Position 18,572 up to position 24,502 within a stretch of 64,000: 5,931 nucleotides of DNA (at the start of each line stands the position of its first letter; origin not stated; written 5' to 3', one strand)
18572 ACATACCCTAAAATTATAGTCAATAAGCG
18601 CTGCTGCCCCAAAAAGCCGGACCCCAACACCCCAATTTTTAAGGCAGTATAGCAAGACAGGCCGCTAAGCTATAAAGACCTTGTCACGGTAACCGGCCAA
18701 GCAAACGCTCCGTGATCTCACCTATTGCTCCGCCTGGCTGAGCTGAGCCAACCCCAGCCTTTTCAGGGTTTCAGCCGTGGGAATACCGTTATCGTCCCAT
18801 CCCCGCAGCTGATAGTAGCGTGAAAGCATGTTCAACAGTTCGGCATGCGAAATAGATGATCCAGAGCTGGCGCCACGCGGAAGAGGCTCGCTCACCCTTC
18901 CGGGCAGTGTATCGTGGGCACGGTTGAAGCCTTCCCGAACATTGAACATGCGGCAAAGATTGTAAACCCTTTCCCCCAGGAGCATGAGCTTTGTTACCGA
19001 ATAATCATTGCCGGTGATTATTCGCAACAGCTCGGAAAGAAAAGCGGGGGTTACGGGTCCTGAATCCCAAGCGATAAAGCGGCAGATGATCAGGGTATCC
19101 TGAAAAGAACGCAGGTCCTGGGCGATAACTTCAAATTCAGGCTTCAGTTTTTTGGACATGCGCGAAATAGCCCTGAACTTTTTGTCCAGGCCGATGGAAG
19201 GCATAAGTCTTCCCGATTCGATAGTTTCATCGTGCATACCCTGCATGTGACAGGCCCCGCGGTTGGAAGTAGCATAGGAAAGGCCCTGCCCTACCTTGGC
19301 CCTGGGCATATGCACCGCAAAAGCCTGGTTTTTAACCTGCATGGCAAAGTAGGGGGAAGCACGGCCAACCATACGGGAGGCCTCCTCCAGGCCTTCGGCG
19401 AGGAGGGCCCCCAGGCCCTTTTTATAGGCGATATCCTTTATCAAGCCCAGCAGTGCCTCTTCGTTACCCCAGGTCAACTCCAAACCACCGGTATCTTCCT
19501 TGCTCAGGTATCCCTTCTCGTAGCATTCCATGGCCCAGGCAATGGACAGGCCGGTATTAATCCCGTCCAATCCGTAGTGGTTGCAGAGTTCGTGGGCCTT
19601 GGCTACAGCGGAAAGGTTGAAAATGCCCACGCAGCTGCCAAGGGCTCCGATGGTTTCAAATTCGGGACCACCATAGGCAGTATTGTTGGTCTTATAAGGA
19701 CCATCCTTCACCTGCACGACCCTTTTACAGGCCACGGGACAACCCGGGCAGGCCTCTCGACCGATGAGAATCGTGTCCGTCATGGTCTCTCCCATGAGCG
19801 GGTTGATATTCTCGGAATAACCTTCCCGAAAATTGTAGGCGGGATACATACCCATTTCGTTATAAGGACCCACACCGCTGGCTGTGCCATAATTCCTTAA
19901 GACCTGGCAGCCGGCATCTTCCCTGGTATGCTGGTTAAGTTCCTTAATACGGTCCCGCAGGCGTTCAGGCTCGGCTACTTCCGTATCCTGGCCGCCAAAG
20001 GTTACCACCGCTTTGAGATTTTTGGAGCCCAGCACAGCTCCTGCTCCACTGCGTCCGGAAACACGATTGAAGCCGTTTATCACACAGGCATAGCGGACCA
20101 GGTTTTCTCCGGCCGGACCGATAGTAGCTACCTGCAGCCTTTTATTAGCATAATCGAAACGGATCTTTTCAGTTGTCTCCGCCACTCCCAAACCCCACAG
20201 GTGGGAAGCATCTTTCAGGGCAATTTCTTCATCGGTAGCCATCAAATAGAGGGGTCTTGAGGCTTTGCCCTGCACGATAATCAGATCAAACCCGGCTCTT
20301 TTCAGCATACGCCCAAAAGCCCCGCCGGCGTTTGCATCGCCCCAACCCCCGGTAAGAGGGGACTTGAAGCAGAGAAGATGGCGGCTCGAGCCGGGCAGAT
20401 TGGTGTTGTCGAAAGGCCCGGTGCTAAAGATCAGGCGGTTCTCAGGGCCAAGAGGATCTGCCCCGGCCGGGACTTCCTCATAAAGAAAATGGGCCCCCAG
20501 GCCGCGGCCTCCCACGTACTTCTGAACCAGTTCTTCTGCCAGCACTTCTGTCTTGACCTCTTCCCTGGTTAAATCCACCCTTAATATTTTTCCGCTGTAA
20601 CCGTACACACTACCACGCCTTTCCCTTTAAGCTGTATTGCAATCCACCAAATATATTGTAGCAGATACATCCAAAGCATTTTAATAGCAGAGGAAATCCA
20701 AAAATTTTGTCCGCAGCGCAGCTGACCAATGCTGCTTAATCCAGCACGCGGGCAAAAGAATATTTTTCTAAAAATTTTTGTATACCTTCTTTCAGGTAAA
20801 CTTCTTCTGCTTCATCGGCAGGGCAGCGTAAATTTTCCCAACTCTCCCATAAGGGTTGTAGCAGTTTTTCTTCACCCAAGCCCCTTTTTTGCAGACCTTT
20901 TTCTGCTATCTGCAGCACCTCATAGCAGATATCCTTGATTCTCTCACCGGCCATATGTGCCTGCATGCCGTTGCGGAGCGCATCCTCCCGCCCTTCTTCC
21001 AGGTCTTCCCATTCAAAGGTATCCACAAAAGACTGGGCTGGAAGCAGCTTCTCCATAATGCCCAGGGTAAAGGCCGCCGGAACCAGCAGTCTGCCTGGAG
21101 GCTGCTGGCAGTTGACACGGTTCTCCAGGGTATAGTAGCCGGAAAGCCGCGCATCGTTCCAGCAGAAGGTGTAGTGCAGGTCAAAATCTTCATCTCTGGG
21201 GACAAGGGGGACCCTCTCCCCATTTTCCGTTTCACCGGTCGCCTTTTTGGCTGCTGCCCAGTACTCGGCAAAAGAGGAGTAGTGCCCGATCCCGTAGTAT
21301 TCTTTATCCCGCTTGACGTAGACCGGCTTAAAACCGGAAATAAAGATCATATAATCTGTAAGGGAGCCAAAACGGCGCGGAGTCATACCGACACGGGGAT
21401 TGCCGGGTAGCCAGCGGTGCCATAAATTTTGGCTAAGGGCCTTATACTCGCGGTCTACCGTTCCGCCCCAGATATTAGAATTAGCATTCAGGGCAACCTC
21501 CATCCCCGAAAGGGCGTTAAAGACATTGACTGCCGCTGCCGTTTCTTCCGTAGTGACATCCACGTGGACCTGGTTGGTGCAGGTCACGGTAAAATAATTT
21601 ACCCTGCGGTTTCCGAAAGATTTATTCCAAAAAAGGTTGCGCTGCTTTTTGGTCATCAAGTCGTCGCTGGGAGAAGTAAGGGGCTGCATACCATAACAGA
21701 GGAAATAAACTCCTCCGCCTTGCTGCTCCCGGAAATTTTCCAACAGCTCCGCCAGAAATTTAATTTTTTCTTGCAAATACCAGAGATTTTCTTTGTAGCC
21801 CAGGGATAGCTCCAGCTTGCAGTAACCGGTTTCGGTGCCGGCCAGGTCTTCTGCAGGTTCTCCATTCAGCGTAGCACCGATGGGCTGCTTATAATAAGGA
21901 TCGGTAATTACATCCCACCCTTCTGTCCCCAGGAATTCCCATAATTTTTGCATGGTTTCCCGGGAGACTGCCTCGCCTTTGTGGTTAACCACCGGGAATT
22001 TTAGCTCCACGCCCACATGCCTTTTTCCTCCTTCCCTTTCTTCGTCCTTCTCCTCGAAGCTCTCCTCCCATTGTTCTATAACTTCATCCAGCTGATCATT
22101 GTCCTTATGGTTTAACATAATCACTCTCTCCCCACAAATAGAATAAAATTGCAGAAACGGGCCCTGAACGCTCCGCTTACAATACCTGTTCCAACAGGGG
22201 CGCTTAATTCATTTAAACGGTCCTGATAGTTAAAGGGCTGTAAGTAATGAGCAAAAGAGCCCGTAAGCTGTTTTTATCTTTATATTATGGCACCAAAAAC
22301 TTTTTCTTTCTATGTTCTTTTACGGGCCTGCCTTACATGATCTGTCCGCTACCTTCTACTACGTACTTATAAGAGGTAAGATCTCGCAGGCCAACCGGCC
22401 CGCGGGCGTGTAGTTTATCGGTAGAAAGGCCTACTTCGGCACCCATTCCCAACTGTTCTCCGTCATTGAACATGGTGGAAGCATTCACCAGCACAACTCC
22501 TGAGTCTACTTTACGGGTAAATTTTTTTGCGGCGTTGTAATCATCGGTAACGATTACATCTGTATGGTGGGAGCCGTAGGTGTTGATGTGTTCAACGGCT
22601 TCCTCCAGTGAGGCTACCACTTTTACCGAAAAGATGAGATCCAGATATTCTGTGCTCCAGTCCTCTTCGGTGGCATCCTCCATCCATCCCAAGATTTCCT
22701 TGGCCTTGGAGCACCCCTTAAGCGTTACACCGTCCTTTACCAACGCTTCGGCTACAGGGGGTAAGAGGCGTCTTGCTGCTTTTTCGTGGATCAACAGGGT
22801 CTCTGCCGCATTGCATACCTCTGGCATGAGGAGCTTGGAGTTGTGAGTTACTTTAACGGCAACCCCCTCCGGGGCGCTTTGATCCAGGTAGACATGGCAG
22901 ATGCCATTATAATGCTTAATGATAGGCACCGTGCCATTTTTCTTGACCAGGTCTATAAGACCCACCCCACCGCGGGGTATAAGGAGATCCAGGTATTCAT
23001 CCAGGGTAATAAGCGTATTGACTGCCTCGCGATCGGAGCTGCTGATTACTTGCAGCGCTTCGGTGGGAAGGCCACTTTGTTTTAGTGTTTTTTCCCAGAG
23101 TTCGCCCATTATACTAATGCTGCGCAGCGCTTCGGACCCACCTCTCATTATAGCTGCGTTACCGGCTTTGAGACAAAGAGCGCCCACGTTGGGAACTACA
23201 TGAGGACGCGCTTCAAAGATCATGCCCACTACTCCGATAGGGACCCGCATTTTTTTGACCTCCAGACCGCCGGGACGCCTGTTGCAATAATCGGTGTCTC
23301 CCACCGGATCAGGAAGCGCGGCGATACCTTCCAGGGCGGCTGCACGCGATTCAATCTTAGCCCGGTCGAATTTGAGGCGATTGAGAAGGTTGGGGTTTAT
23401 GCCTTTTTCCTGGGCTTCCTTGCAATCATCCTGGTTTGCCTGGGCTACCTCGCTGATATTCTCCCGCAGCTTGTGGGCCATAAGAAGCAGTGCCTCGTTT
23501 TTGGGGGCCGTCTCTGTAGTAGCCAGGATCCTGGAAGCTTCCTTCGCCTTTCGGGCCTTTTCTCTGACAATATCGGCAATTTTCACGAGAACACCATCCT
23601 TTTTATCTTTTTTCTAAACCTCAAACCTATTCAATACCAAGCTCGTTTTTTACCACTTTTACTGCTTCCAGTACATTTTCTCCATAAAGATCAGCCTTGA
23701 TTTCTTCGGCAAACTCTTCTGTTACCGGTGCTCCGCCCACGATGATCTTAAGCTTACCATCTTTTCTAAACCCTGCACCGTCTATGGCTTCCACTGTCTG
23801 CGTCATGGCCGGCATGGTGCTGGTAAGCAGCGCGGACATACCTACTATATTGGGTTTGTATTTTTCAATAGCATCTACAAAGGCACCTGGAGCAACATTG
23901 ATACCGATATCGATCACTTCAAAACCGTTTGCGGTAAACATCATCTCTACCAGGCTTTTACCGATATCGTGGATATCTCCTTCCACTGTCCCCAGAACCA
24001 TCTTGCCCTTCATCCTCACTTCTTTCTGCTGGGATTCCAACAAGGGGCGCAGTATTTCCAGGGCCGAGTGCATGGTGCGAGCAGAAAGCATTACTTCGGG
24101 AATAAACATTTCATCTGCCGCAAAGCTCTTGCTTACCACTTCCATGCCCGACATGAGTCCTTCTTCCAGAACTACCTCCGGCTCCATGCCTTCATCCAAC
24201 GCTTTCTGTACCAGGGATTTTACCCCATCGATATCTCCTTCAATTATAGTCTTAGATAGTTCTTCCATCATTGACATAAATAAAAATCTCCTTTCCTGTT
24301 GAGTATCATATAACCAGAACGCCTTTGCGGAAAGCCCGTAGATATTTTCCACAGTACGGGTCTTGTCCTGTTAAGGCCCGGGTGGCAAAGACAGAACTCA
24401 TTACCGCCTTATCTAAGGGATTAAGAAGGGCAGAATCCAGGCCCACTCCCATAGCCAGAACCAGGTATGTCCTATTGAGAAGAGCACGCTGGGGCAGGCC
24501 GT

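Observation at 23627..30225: Six-gene corrinoid methyltransferase operon with two non-Pyl MttB paralogues and an embedded EgtD-like SAM methyltransferase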

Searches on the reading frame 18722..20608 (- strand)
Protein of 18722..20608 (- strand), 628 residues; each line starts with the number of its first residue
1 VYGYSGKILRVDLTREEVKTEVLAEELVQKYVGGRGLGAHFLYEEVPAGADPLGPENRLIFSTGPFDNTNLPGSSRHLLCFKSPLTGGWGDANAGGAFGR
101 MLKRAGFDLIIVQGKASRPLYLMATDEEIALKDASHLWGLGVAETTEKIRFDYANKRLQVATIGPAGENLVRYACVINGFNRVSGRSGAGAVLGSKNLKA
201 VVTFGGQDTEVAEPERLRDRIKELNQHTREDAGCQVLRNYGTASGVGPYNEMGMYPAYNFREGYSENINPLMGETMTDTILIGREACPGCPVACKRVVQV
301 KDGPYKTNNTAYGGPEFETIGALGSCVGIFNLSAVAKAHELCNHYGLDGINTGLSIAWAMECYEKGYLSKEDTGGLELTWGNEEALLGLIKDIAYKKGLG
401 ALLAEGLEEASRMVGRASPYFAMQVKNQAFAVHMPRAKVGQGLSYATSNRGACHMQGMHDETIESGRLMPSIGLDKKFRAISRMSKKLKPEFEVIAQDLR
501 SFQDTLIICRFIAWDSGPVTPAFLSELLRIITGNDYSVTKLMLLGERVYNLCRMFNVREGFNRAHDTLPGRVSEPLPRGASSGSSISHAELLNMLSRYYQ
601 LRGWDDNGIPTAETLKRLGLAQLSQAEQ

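Call 4: search_protein_families(library=pfam, proteins=[window:18722-20608:-], max_evalue=0.01)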
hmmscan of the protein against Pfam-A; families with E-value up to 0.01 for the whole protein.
window:18722-20608:- (628 aa): 2 families
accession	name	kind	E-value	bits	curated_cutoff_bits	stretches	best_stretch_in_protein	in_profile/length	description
PF01314.23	AFOR_C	-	3.6e-128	428.4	27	1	222-620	4-385/385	Aldehyde ferredoxin oxidoreductase, domains 2 & 3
PF02730.20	AFOR_N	-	1.6e-75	253.7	29.8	1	6-203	1-196/199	Aldehyde ferredoxin oxidoreductase, N-terminal domain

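Call 5: search_protein_families(library=ncbifam, proteins=[window:18722-20608:-], max_evalue=0.01)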
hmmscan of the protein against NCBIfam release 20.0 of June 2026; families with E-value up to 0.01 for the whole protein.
window:18722-20608:- (628 aa): 2 families
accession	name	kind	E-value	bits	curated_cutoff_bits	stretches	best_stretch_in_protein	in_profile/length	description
NF007354.0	PRK09849.1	equivalog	3.1e-67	227.7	868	2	2-218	6-220/703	aldehyde ferredoxin oxidoreductase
NF040818.1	GAPOR_Arch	equivalog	1.3e-14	53.5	1300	1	8-126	5-120/654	glyceraldehyde-3-phosphate:ferredoxin oxidoreductase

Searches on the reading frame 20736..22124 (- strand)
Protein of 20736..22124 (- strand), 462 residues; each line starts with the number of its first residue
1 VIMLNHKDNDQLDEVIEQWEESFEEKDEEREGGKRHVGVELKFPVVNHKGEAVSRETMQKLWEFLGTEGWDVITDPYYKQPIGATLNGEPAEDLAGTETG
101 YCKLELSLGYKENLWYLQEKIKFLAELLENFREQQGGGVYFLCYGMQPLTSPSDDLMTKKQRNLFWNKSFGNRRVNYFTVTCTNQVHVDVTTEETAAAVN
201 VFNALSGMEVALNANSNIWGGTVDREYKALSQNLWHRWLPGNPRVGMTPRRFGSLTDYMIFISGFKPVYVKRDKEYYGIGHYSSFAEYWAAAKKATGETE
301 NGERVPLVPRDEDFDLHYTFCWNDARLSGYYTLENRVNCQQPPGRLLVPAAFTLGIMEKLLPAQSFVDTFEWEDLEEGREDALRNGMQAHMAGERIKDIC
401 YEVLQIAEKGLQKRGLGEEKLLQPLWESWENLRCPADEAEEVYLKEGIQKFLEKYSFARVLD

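Call 4: search_protein_families(library=pfam, proteins=[window:20736-22124:-], max_evalue=0.01)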
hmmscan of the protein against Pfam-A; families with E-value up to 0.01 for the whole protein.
window:20736-22124:- (462 aa): 1 family
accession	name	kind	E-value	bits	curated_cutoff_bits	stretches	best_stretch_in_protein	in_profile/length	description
PF04107.18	GCS2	-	2.3e-08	34.2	21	1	131-249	71-188/291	Glutamate-cysteine ligase family 2(GCS2)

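Call 5: search_protein_families(library=ncbifam, proteins=[window:20736-22124:-], max_evalue=0.01)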
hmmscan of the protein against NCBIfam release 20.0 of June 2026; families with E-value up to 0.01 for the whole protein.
window:20736-22124:- (462 aa): 4 families
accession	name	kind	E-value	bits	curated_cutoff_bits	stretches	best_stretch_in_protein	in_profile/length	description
TIGR01436.1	glu_cys_lig_pln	equivalog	1.2e-10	40.5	463.15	1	137-448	120-434/446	glutamate--cysteine ligase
NF010041.0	PRK13517.1-1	subfamily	7.1e-10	38.6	332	1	97-262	46-201/368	glutamate--cysteine ligase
NF010043.0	PRK13517.1-3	equivalog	0.00026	20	409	1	119-222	73-176/381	glutamate--cysteine ligase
TIGR02050.1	gshA_cyan_rel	subfamily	0.00086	18.8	176.4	1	104-258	47-192/287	YbdK family carboxylate-amine ligase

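Call 72: search_solved_structures(query=window:20736-22124:-, max_evalue=1)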
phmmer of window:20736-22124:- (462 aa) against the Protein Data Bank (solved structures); distinct sequences matched with E-value up to 1: 3.
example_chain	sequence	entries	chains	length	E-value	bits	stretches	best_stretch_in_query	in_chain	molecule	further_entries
9ufc_A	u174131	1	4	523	2.1e-08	36.5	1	137-443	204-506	Glutamate--cysteine ligase, chloroplastic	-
6gmo_A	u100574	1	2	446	1.8e-07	33.5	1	137-446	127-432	Glutamate--cysteine ligase, chloroplastic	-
2gwc_A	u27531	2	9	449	1.9e-07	33.4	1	137-446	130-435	Glutamate cysteine ligase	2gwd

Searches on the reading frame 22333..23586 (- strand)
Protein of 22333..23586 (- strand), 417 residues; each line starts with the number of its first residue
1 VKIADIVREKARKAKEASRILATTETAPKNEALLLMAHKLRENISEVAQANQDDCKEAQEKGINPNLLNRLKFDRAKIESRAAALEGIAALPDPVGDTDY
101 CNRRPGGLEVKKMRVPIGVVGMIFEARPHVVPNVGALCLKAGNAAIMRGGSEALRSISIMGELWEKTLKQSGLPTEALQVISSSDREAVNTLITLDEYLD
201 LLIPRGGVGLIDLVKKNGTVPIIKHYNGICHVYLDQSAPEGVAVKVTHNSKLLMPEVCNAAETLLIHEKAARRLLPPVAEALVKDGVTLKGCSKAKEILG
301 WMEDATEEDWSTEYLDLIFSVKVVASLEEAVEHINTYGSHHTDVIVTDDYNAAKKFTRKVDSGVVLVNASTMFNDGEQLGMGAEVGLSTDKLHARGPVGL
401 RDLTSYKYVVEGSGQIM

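Call 4: search_protein_families(library=pfam, proteins=[window:22333-23586:-], max_evalue=0.01)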
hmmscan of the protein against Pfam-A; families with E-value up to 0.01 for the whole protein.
window:22333-23586:- (417 aa): 1 family
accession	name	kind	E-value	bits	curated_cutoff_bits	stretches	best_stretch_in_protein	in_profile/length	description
PF00171.27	Aldedh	-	8e-13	48.2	23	2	7-282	31-293/461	Aldehyde dehydrogenase family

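Call 5: search_protein_families(library=ncbifam, proteins=[window:22333-23586:-], max_evalue=0.01)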
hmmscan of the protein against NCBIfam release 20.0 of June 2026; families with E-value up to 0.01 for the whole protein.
window:22333-23586:- (417 aa): 14 families
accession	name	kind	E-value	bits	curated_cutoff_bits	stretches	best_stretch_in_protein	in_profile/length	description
NF001221.0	PRK00197.1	equivalog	1.9e-163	544.1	289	1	4-416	4-416/418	glutamate-5-semialdehyde dehydrogenase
TIGR00407.1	proA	equivalog_domain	1.3e-136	455.6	317.45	1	14-407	1-398/398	glutamate-5-semialdehyde dehydrogenase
TIGR01092.1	P5CS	equivalog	9.6e-97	324.9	796.75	1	7-416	288-694/715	delta l-pyrroline-5-carboxylate synthetase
NF052305.1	DioxValDhHalo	equivalog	7.8e-09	34.9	750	1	318-372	389-443/483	2,5-dioxovalerate dehydrogenase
TIGR02518.1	EutH_ACDH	equivalog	2.2e-08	33.4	620.1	1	110-272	98-260/488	acetaldehyde dehydrogenase (acetylating)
NF010378.0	PRK13805.1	equivalog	5e-08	31.2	951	1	136-269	132-264/872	bifunctional acetaldehyde-CoA/alcohol dehydrogenase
NF040648.1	lactal_redase_Meth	equivalog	1.1e-07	31.3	650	1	265-375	316-429/463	lactaldehyde dehydrogenase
NF047625.1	AcylSulfactDhSauS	equivalog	7.1e-07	28.4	600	1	113-275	99-261/464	acylating sulfoacetaldehyde dehydrogenase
TIGR01722.1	MMSDH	subfamily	2.3e-06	26.6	448.5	0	318-370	383-435/477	CoA-acylating methylmalonate-semialdehyde dehydrogenase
NF006916.0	PRK09407.1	equivalog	0.00037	19.2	521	0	109-199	149-237/526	succinic semialdehyde dehydrogenase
NF045736.1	PaDhStyDRhodo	equivalog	0.00081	18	800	0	113-194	140-219/479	phenylacetaldehyde dehydrogenase StyD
NF011927.0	PRK15398.1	subfamily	0.00093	18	403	0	115-218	128-232/465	aldehyde dehydrogenase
TIGR03216.1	OH_muco_semi_DH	equivalog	0.002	16.8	693.25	0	320-382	392-460/481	2-hydroxymuconic semialdehyde dehydrogenase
NF042989.1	AldDh_AldH_Clos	equivalog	0.0066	15.3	800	0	317-372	367-422/458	aldehyde dehydrogenase AldH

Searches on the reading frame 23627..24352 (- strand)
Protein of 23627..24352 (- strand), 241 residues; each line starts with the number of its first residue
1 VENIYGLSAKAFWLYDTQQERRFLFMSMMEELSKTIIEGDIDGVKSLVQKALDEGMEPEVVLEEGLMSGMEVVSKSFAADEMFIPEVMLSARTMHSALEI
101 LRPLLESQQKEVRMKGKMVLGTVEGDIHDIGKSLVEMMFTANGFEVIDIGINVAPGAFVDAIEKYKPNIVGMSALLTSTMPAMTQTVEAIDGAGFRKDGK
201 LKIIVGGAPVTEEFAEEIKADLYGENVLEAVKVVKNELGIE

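Call 4: search_protein_families(library=pfam, proteins=[window:23627-24352:-], max_evalue=0.01)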
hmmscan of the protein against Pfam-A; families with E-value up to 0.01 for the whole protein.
window:23627-24352:- (241 aa): 3 families
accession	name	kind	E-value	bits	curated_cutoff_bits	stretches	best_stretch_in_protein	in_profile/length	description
PF02310.24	B12-binding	-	1.5e-24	86.6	32.1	1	117-231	2-120/121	B12 binding domain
PF02607.22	B12-binding_2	-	4.2e-22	78.6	23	1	30-101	3-73/74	B12 binding domain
PF00501.34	AMP-binding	-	0.0042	16.4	29.9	1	127-224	215-312/384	AMP-binding enzyme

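Call 5: search_protein_families(library=ncbifam, proteins=[window:23627-24352:-], max_evalue=0.01)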
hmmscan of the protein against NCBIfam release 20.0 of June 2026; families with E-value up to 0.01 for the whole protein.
window:23627-24352:- (241 aa): 13 families
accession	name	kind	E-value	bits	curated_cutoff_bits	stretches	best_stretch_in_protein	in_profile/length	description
NF047996.1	corrin_MtgC_2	exception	8.1e-62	208.4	370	1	28-236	4-208/212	glycine betaine-specific corrinoid protein MtgC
TIGR02370.1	pyl_corrinoid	subfamily_domain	2e-57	193.7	215.3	1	32-230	2-197/197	methyltransferase cognate corrinoid protein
NF047995.1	corrinoid_MtgC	exception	1.8e-51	174.7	310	1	27-235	3-210/215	glycine betaine-specific corrinoid protein MtgC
NF041607.1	dimeth_corrin_MtbC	equivalog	1.8e-50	171.3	350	1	33-237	2-202/203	dimethylamine corrinoid protein MtbC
TIGR02082.1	metH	equivalog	2.6e-46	157.8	1010.85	1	26-229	644-843/1182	methionine synthase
NF040655.1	MtaC_Meth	equivalog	3.8e-42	144.1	420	1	27-235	34-235/253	methanol--corrinoid protein MtaC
NF040669.1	MtaC2_Meth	equivalog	6.7e-40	137.1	450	1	30-234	44-242/267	methanol--corrinoid protein MtaC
NF007024.0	PRK09490.1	equivalog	1.6e-36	125.5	1497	1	26-213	659-845/1234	methionine synthase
NF002612.0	PRK02261.1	equivalog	4.6e-11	42.4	110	1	115-207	3-92/148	methylaspartate mutase subunit S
TIGR01501.1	MthylAspMutase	equivalog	1.4e-07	31.4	135.8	1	117-191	3-77/134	methylaspartate mutase subunit S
NF052513.1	TransRegCarH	equivalog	4.2e-05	23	400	1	27-220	82-261/274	HTH-type transcriptional repressor CarH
TIGR00640.1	acid_CoA_mut_C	subfamily_domain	7e-05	22.8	57.45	1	118-215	5-99/132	methylmalonyl-CoA mutase C-terminal domain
NF006944.0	PRK09426.1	equivalog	0.00025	19.1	876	1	68-212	542-683/721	methylmalonyl-CoA mutase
